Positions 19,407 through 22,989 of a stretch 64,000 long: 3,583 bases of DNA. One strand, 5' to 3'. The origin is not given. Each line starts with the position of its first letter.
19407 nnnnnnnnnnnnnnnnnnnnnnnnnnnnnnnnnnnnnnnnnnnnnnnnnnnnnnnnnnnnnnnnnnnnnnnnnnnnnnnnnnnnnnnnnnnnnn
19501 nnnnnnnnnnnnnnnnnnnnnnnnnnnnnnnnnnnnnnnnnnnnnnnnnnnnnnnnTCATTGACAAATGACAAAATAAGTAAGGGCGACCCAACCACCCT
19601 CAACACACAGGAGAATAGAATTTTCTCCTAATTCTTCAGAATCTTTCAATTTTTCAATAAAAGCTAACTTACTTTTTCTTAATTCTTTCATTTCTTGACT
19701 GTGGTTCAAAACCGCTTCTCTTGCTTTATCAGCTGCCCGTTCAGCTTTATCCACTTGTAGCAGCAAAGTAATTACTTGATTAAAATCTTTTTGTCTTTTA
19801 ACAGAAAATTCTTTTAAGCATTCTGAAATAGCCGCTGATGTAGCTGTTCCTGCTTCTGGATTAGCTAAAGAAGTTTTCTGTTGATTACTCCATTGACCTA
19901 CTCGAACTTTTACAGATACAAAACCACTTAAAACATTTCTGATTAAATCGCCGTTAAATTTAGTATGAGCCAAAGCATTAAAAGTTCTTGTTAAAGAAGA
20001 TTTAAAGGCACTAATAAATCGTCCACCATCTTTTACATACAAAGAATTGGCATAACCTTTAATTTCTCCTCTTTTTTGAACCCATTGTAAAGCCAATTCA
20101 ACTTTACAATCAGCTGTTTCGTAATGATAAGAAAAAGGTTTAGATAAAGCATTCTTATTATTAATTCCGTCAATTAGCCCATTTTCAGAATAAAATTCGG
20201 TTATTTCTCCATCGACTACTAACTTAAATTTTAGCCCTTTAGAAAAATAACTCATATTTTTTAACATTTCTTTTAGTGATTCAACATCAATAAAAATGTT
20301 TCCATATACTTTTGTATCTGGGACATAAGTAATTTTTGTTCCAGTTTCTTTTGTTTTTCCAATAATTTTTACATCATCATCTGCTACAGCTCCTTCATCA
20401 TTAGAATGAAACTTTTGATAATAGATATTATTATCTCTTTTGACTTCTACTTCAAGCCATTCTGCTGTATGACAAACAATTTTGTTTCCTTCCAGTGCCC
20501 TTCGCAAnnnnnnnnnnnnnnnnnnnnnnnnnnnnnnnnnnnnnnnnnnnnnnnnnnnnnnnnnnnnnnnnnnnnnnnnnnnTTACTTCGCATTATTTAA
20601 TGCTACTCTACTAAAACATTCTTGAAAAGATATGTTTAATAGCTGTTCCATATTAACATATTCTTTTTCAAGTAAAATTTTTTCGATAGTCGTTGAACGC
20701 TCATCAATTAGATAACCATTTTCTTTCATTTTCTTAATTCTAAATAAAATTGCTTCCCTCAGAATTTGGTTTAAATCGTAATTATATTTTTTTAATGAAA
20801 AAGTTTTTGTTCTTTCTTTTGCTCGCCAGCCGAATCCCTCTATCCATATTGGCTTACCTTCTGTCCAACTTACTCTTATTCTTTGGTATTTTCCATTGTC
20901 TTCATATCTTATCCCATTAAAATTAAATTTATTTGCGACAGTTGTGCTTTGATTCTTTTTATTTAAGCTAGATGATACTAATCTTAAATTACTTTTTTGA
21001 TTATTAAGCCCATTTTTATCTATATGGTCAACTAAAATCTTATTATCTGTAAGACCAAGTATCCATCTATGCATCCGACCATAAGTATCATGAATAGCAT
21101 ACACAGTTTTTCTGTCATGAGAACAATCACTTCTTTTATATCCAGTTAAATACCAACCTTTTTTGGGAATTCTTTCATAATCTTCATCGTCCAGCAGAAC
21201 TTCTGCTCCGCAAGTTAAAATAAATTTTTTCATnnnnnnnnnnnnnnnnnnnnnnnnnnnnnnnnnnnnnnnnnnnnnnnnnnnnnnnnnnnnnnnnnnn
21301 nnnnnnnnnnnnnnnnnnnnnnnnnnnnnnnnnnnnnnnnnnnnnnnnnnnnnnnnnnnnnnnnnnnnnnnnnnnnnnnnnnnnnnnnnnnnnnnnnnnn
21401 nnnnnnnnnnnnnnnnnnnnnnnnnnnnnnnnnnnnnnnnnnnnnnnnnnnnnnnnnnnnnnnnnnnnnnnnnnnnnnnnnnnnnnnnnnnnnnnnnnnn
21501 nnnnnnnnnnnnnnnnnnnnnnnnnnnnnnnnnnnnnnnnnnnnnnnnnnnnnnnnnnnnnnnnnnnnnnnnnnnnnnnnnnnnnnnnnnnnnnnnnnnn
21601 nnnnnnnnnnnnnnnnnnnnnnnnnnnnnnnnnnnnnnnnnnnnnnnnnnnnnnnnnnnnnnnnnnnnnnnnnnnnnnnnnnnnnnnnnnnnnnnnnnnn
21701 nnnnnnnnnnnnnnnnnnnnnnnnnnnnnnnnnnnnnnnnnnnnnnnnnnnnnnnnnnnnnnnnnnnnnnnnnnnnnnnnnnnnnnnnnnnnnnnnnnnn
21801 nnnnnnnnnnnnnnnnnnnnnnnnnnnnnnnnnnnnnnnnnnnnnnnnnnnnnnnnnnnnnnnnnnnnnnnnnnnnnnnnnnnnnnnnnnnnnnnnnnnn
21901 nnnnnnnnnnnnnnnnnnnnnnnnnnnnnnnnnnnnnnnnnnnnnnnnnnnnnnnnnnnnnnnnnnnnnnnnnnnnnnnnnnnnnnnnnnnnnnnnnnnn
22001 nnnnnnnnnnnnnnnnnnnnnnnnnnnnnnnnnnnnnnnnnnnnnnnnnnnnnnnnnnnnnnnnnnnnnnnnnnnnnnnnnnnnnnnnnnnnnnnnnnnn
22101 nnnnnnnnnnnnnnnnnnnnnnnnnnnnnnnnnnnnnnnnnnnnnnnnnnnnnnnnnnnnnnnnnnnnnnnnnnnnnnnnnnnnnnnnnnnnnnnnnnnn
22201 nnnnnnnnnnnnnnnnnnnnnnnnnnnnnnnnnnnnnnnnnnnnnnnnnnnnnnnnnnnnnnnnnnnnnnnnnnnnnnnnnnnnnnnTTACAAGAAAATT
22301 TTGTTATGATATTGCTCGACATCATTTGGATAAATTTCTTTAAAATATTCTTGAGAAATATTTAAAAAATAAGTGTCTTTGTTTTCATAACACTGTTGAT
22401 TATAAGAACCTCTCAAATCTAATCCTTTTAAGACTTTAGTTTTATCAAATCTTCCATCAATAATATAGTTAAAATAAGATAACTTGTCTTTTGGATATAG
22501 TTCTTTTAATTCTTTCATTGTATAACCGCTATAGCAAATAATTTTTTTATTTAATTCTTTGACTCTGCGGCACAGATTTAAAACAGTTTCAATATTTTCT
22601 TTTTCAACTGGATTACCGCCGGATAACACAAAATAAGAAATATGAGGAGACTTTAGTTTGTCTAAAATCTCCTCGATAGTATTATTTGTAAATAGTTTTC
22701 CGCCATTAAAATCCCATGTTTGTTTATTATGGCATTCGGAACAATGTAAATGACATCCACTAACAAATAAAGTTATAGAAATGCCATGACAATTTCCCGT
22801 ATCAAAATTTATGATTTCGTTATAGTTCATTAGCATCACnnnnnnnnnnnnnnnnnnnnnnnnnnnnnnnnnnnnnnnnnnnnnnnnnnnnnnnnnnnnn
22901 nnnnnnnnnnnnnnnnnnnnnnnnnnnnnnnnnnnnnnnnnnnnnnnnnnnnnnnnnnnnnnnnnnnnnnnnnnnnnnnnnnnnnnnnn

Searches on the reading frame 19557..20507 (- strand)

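Call 90: search_protein_families(library=phrogs, proteins=[window:19557-20507:-], max_evalue=0.00001)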
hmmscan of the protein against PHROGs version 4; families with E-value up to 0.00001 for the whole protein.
window:19557-20507:- (316 aa): 2 families
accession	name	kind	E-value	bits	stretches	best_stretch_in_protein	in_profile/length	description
phrog_543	-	DNA, RNA and nucleotide metabolism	4.2e-32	112.2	1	7-304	157-444/661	DNA topoisomerase II large subunit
phrog_28877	-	DNA, RNA and nucleotide metabolism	7.6e-07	28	1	52-271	183-423/1441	DNA topoisomerase II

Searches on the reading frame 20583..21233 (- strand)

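Call 91: search_protein_families(library=pfam, proteins=[window:20583-21233:-], max_evalue=0.001)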
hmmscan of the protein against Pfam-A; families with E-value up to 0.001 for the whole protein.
window:20583-21233:- (216 aa): 1 family
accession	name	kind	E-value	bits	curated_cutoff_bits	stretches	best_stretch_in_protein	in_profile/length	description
PF13392.12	HNH_3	-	0.00011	22.2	24.8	1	65-91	18-44/46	HNH endonuclease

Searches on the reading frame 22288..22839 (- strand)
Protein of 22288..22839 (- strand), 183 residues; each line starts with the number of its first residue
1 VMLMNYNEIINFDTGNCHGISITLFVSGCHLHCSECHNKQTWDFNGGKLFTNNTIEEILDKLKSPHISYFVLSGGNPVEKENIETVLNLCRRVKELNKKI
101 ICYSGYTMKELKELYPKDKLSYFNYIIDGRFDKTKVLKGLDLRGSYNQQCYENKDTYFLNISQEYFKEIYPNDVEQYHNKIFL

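Call 91: search_protein_families(library=pfam, proteins=[window:22288-22839:-], max_evalue=0.001)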
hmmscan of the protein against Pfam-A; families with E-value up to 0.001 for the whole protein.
window:22288-22839:- (183 aa): 2 families
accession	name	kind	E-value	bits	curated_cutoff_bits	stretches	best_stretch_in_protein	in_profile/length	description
PF13353.11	Fer4_12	-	5.7e-36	124.3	22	1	18-149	4-135/137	4Fe-4S single cluster domain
PF04055.27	Radical_SAM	-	1.7e-06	28.8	29.5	1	25-114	3-100/166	Radical SAM superfamily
